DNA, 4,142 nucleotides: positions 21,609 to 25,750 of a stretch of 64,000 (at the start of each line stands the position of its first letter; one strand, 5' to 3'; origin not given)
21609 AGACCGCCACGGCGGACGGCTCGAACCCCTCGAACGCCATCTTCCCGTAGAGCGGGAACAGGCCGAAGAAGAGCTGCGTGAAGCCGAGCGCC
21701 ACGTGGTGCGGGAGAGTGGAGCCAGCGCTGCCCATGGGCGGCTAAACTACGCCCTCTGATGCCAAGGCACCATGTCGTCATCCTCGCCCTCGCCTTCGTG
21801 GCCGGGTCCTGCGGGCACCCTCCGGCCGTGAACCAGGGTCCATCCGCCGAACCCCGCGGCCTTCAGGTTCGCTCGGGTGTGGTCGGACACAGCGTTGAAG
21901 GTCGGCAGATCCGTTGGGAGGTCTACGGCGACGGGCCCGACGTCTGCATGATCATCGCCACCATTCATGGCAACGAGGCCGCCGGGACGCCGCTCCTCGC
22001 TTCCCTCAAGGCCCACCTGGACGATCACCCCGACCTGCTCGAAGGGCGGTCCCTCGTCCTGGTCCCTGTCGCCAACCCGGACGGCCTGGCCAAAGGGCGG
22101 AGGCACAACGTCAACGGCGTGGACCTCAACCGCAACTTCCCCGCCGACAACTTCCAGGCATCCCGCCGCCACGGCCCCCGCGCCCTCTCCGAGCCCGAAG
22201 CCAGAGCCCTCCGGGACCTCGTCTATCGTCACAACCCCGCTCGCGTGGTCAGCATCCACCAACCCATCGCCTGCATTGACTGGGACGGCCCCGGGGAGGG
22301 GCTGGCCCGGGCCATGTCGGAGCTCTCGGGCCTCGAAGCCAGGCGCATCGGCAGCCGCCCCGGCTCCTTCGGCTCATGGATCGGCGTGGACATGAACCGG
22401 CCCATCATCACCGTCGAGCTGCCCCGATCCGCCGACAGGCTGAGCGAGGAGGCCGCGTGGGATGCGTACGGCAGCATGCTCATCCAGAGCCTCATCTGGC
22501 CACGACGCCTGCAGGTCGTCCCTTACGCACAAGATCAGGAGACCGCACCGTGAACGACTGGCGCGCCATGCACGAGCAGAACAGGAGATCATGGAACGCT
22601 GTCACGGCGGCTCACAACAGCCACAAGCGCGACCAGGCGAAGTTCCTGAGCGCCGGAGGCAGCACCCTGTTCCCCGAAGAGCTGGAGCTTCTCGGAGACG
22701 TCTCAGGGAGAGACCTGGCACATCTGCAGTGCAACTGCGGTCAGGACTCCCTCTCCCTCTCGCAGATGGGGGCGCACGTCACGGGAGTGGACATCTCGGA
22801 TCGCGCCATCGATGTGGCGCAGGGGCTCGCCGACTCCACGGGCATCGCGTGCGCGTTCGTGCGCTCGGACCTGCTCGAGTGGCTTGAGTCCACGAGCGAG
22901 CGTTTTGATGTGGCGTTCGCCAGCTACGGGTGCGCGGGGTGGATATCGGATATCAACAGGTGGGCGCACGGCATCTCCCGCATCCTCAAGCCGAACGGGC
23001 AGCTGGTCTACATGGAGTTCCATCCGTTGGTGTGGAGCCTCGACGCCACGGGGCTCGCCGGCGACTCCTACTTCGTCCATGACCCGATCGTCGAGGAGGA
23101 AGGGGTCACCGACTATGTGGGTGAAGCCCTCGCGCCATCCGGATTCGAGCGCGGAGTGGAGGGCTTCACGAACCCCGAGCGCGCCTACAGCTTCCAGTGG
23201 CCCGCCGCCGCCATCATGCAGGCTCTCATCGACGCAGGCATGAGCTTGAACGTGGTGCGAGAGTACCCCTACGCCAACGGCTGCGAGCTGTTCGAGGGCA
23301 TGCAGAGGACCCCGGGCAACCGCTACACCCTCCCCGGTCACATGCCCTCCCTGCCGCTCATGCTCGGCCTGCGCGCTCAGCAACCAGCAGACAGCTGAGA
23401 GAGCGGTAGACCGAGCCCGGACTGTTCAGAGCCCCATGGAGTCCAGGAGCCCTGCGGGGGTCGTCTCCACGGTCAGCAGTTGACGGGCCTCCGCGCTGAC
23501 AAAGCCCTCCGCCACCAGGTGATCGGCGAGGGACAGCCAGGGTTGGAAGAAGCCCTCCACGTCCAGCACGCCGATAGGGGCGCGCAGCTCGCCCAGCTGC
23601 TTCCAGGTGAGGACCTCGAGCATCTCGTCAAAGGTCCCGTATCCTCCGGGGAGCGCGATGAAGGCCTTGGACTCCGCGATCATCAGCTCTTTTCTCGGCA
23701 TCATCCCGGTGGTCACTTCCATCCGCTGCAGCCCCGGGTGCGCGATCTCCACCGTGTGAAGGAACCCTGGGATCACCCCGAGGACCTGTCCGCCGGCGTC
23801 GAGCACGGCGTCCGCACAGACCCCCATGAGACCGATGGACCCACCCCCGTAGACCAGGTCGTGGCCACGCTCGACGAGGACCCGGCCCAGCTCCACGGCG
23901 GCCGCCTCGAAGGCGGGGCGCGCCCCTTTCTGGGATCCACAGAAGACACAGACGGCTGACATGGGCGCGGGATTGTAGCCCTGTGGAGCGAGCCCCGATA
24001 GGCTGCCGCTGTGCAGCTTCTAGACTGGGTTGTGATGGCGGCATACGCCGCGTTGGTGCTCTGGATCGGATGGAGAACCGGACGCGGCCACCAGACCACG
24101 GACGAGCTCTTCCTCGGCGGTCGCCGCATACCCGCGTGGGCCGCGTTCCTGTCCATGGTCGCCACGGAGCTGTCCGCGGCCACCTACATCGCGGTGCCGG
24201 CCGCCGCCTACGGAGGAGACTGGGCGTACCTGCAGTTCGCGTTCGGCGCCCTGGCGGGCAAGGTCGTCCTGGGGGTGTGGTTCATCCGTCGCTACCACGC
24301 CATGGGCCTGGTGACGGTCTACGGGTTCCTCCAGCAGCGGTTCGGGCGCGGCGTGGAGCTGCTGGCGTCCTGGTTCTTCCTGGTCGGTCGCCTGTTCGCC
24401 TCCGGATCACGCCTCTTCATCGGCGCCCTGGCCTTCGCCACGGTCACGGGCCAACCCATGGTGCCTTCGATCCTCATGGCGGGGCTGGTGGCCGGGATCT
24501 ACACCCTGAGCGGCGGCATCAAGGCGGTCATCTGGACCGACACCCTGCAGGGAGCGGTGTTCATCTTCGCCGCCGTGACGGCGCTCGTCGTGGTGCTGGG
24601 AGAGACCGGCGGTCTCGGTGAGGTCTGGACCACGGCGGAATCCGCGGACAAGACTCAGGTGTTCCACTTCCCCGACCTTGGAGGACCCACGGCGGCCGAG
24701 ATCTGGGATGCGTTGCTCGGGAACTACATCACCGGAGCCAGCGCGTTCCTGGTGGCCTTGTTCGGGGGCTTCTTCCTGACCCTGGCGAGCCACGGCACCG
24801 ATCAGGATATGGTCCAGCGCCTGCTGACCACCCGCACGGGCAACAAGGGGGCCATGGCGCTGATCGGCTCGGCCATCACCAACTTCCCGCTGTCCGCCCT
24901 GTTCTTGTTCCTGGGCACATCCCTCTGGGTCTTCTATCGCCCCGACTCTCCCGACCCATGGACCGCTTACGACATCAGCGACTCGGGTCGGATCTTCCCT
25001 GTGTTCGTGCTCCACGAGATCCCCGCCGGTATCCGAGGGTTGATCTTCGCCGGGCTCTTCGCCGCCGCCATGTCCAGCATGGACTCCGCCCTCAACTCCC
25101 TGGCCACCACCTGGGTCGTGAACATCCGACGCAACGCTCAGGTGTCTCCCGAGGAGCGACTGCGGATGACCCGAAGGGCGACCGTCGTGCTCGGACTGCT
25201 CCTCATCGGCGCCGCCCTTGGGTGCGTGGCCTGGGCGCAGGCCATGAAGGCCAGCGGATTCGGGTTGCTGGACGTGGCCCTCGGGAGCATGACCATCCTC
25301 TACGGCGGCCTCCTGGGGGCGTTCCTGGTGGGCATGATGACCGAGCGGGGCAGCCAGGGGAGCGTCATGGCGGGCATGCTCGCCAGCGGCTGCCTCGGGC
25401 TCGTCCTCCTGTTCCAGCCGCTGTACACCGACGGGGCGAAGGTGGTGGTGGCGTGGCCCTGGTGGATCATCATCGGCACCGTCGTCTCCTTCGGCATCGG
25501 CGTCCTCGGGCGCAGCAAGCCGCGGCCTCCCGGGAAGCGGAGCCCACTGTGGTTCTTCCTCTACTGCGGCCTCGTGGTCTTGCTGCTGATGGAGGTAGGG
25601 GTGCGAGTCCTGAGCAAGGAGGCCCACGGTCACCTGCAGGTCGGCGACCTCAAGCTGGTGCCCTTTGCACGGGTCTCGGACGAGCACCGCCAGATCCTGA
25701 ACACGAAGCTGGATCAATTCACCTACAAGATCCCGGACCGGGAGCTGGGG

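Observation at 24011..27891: Sodium:solute symporter fused to an SGNH esterase and translationally coupled to an MFS permease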

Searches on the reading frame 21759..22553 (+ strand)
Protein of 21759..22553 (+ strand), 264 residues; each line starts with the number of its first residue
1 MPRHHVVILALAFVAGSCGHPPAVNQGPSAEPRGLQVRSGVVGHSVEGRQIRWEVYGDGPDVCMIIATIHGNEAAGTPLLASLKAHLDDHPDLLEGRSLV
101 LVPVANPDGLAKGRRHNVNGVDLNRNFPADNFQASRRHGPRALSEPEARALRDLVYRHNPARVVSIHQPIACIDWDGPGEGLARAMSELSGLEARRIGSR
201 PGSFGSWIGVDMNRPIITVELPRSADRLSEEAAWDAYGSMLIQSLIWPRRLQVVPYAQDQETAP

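Call 43: search_protein_families(library=pfam, proteins=[window:21759-22553:+], max_evalue=0.00001)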
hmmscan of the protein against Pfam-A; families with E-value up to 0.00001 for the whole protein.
window:21759-22553:+ (264 aa): 3 families
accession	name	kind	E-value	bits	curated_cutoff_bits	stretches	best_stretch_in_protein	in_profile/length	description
PF00246.29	Peptidase_M14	-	2.6e-16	60.5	21.6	1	38-167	17-182/286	Zinc carboxypeptidase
PF24827.1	AstE_AspA_cat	-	2.3e-10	40.8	25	1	64-142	6-76/192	Succinylglutamate desuccinylase/Aspartoacylase catalytic domain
PF10994.13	DUF2817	-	3.6e-06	27.1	23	1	90-128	81-119/341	Protein of unknown function (DUF2817)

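Call 52: search_protein_families(library=ncbifam, proteins=[window:21759-22553:+], max_evalue=0.00001)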
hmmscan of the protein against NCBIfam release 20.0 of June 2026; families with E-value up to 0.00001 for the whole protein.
window:21759-22553:+ (264 aa): 3 families
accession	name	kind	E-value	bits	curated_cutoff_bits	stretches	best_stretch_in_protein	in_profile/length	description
NF007897.0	PRK10602.1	equivalog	6.9e-30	103.8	157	1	58-247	37-233/237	murein tripeptide amidase MpaA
NF052223.1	ActylOrnDeactShew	equivalog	1.1e-07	31.4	400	1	63-135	66-136/269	N-acetyl-ornithine deacetylase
NF002601.0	PRK02259.1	equivalog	6.8e-06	25.4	180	1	64-136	8-75/293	aspartoacylase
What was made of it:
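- Checked: MurQ (1321-2307), a NagZ-like GH3 (9228-10736, minus strand) and an MpaA-like M14 peptidase (21759-22553) are indeed in the window (calls 43, 52).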

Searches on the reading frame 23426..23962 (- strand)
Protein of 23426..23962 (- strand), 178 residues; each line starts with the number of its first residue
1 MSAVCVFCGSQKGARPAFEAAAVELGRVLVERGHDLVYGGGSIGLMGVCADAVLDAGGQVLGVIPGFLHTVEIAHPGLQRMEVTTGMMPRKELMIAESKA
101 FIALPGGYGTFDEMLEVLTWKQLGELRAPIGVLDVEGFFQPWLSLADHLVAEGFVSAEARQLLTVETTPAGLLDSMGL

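Call 52: search_protein_families(library=ncbifam, proteins=[window:23426-23962:-], max_evalue=0.00001)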
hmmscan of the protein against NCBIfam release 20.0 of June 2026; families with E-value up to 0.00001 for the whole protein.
window:23426-23962:- (178 aa): 3 families
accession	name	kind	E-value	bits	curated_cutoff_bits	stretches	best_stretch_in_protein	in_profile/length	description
TIGR00730.1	TIGR00730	subfamily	2.1e-50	171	96.35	1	3-176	2-175/178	TIGR00730 family Rossman fold protein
NF058542.1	CtkRMPhLog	equivalog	1.2e-31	110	300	1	3-165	3-164/177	cytokinin riboside 5'-monophosphate phosphoribohydrolase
TIGR00725.1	TIGR00725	hypoth_equivalog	4.2e-12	45.8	106.9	1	4-119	4-113/159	TIGR00725 family protein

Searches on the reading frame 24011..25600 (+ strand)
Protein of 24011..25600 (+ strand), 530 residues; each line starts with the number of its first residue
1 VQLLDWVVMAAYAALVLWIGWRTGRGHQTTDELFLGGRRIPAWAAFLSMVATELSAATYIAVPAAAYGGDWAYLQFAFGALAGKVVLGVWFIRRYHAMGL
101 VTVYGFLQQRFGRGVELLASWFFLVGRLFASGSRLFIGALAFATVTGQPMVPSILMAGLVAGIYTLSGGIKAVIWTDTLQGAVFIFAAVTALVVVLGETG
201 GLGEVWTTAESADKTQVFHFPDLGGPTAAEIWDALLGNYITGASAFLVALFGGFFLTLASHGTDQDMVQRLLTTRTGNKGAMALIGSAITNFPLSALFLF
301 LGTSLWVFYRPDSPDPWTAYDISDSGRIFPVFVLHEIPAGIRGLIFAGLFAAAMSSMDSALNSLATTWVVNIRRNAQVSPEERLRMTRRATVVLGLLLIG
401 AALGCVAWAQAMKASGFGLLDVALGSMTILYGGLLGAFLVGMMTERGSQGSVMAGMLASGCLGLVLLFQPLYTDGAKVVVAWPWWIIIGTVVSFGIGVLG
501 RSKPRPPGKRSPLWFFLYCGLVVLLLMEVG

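Call 47: search_solved_structures(query=window:24011-25600:+, max_evalue=0.001, show_alignments=2)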
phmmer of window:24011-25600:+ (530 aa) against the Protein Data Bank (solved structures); distinct sequences matched with E-value up to 0.001: 16.
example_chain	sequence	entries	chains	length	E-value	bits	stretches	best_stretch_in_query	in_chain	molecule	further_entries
5nv9_A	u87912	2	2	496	2.5e-48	168.5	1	4-460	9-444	Putative sodium:solute symporter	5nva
7sl9_A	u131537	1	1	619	3.1e-32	115.4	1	12-464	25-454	Sodium-coupled monocarboxylate transporter 1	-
9zfl_A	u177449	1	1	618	9.4e-32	113.8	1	13-479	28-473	Sodium/iodide cotransporter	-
7uuy_A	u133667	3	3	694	1.4e-31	113.2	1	13-479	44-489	Sodium/iodide cotransporter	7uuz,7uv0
26va_A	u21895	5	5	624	1.6e-31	113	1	3-459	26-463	Sodium-dependent multivitamin transporter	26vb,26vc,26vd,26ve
2xq2_A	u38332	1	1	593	1.9e-28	102.9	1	3-472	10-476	SODIUM/GLUCOSE COTRANSPORTER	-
3dh4_A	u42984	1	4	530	2.3e-23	86.1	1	36-472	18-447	Sodium/glucose cotransporter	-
7wmv_A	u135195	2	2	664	1.6e-22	83.3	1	11-465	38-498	Sodium/glucose cotransporter 1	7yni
2xq2_B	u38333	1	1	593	9.6e-22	80.8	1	39-472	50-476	SODIUM/GLUCOSE COTRANSPORTER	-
7sla_A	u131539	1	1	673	9.6e-22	80.8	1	13-468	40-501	Sodium/glucose cotransporter 1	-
7sl8_A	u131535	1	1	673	9.7e-22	80.8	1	13-468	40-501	Sodium/glucose cotransporter 1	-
7vsi_A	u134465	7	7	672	1.2e-15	60.7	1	5-468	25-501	Sodium/glucose cotransporter 2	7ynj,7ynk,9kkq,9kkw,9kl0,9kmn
8hb0_A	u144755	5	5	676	1.2e-15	60.6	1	5-468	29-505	Sodium/glucose cotransporter 2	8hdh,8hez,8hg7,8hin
9rws_A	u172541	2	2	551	9.5e-14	54.4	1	11-407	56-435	Solute carrier family 5 (High affinity choline transporter), member 7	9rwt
8j74_A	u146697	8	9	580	1.7e-06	30.4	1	15-392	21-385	High affinity choline transporter 1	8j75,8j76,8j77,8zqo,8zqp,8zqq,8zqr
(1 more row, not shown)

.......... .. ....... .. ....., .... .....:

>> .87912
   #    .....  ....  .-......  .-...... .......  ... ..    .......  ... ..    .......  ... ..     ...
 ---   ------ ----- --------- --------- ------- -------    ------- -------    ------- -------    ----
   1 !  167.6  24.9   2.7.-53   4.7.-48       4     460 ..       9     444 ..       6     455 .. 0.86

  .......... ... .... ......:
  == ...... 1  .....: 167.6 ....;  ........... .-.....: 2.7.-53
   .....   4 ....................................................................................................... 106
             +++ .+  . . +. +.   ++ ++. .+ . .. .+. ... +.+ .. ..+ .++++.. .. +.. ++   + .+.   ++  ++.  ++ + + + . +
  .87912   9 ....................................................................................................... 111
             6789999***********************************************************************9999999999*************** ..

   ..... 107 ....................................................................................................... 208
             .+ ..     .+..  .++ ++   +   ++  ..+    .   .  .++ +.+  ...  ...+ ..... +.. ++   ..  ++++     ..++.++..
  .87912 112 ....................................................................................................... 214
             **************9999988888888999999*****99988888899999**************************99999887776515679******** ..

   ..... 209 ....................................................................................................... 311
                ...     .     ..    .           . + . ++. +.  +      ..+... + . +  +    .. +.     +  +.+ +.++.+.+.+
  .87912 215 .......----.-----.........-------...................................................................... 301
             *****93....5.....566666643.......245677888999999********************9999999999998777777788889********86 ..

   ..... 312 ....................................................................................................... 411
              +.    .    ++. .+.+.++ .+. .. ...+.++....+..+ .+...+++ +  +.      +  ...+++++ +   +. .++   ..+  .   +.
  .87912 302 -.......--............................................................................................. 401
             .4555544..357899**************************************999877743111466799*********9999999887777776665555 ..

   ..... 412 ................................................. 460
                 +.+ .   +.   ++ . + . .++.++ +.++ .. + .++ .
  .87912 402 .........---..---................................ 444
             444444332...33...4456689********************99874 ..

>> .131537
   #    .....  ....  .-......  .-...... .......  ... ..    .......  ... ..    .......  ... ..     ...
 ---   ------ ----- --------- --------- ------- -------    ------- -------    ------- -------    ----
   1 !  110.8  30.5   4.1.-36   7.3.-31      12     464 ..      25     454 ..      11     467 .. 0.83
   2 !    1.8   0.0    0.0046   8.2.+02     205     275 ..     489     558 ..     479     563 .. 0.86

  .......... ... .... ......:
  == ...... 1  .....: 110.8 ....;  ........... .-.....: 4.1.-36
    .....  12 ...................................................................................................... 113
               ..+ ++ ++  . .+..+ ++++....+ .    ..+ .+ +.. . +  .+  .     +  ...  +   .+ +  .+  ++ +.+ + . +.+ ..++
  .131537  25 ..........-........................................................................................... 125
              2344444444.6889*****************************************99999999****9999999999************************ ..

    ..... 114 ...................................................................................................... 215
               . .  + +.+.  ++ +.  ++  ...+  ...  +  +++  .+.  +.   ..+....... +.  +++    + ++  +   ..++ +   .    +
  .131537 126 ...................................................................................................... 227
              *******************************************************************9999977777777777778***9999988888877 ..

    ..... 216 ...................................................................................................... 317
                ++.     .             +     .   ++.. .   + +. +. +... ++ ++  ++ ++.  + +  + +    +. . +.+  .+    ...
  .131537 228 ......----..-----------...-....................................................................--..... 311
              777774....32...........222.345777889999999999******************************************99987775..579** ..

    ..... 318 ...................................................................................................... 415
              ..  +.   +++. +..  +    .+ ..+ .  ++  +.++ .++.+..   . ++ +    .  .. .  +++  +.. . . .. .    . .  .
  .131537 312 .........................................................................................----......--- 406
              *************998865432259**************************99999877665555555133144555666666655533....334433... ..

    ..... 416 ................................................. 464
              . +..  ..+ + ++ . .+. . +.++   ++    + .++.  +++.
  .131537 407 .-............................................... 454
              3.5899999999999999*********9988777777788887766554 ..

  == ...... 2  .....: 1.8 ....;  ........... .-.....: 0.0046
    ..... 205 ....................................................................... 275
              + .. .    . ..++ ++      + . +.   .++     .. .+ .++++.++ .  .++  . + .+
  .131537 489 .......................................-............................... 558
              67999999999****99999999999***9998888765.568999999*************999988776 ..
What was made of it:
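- Closest known: SiaT, the sodium/sialic acid symporter of Proteus mirabilis. Same: It is the best solved relative of the N-terminal half (E = 2.5e-48, call 47).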
